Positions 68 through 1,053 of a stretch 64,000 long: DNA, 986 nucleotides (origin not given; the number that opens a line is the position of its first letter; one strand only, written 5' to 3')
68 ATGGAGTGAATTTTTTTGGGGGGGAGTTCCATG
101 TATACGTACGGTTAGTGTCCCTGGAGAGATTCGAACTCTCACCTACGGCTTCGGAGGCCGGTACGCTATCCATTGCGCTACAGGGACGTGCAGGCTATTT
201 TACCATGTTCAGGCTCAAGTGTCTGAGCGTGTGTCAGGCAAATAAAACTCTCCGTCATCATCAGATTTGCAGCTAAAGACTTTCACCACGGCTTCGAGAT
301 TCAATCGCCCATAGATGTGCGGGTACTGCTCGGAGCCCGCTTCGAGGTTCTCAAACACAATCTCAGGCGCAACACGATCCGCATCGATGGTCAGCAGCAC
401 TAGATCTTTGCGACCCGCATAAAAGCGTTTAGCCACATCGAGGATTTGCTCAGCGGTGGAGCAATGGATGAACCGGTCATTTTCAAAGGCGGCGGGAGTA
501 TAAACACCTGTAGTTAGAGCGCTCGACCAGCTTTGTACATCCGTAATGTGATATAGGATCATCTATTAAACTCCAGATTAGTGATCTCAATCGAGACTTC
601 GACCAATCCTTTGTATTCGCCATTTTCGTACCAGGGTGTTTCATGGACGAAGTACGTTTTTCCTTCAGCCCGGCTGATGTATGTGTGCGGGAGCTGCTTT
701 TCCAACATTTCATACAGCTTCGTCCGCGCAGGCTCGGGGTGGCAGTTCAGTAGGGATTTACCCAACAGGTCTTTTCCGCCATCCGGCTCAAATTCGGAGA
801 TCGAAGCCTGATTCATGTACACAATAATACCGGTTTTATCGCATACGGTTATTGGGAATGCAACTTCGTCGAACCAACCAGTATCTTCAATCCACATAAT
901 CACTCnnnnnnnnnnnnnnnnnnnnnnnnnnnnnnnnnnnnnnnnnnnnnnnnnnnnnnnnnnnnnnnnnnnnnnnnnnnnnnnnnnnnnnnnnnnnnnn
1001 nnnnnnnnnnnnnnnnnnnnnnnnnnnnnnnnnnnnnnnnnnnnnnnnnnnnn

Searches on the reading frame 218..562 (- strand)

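Call 63: search_protein_families(library=pfam, proteins=[window:218-562:-], max_evalue=0.00001)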
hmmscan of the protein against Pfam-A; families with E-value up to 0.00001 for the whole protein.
window:218-562:- (115 aa): 1 family
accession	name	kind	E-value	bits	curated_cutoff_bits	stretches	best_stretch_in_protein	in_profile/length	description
PF06108.18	DUF952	-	2.2e-28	98.4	23.7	1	6-95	1-90/90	Protein of unknown function (DUF952)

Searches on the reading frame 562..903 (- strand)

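Call 63: search_protein_families(library=pfam, proteins=[window:562-903:-], max_evalue=0.00001)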
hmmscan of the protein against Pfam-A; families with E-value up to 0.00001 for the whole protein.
window:562-903:- (114 aa): 1 family
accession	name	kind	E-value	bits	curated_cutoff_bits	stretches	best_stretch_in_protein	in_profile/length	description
PF08448.16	PAS_4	-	7.6e-07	29.8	23.1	1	11-110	1-108/110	PAS fold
